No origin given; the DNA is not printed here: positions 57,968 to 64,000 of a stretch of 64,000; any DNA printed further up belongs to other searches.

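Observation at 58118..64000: Giant multidomain surface protease: S8 subtilase + PA domain + Fn3-like region + long BspA-type LRR array on a lipoprotein anchor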

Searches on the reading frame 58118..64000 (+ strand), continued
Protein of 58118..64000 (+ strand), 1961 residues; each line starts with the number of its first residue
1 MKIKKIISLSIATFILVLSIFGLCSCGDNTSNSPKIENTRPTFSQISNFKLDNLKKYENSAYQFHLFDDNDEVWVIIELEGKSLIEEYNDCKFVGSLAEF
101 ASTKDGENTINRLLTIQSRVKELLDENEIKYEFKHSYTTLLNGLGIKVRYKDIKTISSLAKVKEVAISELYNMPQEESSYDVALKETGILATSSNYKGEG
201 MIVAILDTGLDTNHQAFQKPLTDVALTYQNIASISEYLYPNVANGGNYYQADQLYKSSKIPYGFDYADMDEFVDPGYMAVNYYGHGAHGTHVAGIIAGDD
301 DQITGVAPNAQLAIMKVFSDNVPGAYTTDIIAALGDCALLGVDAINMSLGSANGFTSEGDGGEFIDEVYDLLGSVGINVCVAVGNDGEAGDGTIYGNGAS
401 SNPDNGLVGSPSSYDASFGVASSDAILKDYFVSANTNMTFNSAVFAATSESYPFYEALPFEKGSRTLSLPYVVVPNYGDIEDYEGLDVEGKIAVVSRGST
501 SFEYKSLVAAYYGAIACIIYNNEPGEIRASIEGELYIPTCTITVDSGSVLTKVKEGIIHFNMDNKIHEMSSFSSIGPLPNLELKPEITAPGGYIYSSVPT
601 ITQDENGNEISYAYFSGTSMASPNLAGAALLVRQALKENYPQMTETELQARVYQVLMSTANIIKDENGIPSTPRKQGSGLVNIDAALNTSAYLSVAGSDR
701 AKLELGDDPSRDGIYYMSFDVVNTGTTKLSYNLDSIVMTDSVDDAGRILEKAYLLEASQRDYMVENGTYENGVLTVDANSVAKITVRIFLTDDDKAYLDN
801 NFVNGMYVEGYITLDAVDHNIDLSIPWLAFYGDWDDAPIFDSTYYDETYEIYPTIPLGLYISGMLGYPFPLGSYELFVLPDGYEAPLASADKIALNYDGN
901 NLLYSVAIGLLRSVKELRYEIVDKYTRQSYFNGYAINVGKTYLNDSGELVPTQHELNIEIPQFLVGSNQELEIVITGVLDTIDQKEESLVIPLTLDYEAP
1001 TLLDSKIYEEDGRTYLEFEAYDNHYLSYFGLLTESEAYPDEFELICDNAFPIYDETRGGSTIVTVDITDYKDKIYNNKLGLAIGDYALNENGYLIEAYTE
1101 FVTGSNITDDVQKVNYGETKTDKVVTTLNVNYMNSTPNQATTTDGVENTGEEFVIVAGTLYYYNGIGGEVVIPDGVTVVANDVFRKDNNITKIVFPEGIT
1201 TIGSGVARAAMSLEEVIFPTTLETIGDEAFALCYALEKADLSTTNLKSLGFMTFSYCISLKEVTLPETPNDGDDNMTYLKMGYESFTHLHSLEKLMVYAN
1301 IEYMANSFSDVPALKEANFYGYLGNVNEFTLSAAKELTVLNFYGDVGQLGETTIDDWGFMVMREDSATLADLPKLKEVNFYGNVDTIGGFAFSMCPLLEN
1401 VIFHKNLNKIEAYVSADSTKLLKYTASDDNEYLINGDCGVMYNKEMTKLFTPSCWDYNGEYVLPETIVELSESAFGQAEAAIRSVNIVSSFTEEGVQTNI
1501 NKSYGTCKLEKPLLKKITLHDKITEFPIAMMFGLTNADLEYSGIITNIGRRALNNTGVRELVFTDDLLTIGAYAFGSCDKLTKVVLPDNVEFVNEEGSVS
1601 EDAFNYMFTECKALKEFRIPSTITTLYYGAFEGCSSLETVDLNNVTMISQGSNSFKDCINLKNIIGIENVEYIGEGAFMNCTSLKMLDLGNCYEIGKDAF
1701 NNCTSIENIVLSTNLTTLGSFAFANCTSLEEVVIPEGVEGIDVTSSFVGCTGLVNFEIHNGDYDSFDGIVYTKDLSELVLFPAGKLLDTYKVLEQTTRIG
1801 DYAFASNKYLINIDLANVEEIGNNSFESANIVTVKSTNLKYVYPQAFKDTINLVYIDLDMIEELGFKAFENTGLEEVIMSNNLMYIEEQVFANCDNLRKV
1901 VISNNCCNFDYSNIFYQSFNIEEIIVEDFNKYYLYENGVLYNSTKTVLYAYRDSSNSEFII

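Call 58: fold_search(model_id=the predicted structure, library=pdb)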
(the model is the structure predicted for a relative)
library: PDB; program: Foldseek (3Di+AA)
matches with E <= 10: 549; with E <= 0.001: 190
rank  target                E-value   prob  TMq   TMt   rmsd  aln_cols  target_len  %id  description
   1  4gt6                  2.2e-13  1.00  0.26  0.59   9.4       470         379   19  Crystal structure of a leucine rich cell surface protein (FAEPRAA2165_01021) from Faecalibacterium prausnitzii A2-165 at (released 2012-09-26)
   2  4cp6                  3.3e-12  1.00  0.15  0.31  18.3       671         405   13  The Crystal structure of Pneumococcal vaccine antigen PcpA (released 2015-02-25)
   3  4fs7                  1.2e-11  1.00  0.17  0.37  13.8       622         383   17  Crystal structure of a leucine-rich repeat protein (BACOVA_04585) from Bacteroides ovatus ATCC 8483 at 1.19 A resolution (released 2012-09-19)
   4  4h09_E                1.7e-10  1.00  0.19  0.39   9.5       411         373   17  Crystal structure of a leucine-rich repeat protein (EUBVEN_01088) from Eubacterium ventriosum ATCC 27560 at 2.50 A res (released 2012-10-10)
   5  4h09_C                2.1e-10  1.00  0.20  0.40  11.0       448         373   17  Crystal structure of a leucine-rich repeat protein (EUBVEN_01088) from Eubacterium ventriosum ATCC 27560 at 2.50 A res (released 2012-10-10)
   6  4h09_A                2.7e-10  1.00  0.20  0.41   9.5       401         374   17  Crystal structure of a leucine-rich repeat protein (EUBVEN_01088) from Eubacterium ventriosum ATCC 27560 at 2.50 A res (released 2012-10-10)
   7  4h09_B                5.1e-10  1.00  0.20  0.40  11.0       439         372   16  Crystal structure of a leucine-rich repeat protein (EUBVEN_01088) from Eubacterium ventriosum ATCC 27560 at 2.50 A res (released 2012-10-10)
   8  4h09_D                1.7e-09  1.00  0.21  0.41  10.4       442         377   17  Crystal structure of a leucine-rich repeat protein (EUBVEN_01088) from Eubacterium ventriosum ATCC 27560 at 2.50 A res (released 2012-10-10)
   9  6nyr_B                3.8e-09  1.00  0.13  0.17  20.3      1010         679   12  The crystal structure of CroV588 a novel circular LRR protein structure (released 2020-08-12)
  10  5zln_B                9.7e-09  1.00  0.13  0.15  22.2      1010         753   12  Crystal structure of mouse TLR9 in complex with two DNAs (CpG DNA and TCGCCA DNA) (released 2018-04-25)
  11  5y3j_A                2.4e-08  1.00  0.13  0.16  22.1       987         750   14  Crystal structure of horse TLR9 in complex with two DNAs (CpG DNA and TCGCAC DNA) (released 2018-04-18)
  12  8suf_B                2.5e-08  1.00  0.15  0.15  21.5      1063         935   12  The complex of TOL-1 ectodomain bound to LAT-1 Lectin domain (released 2024-05-15)
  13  3wpg_A                2.9e-08  1.00  0.15  0.18  21.2       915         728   12  Crystal structure of mouse TLR9 in complex with inhibitory DNA4084 (form 1) (released 2015-02-11)
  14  8suf_A                2.9e-08  1.00  0.15  0.14  22.9      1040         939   13  The complex of TOL-1 ectodomain bound to LAT-1 Lectin domain (released 2024-05-15)
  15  4z0c_A                3.1e-08  1.00  0.15  0.19  21.8       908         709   12  Crystal structure of TLR13-ssRNA13 complex (released 2015-10-07)
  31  6mlx_A                1.0e-06  1.00  0.15  0.64   4.0       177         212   24  Crystal structure of T. pallidum Leucine Rich Repeat protein (TpLRR) (released 2019-07-17)
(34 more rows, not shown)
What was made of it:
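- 61568..64000 (+): BspA-type LRR_5 region in four modules, each opening with a 'G(V/T)LY..' cap at residues about 1153, 1432, 1763 and 1940. Module 4 and a conserved C-terminal cap (to residue 2070) run past the window edge. Foldseek best matches are 4gt6, PcpA 4cp6, 4fs7, 4h09 and TpLRR 6mlx (call 58).
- On BspA-type leucine-rich repeat (Pfam LRR_5, PF13306): Foldseek matches to 4gt6, 4cp6, 4fs7, 4h09 and 6mlx (call 58).
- It matches gut-bacterial LRR_5 surface proteins and PcpA (call 58).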
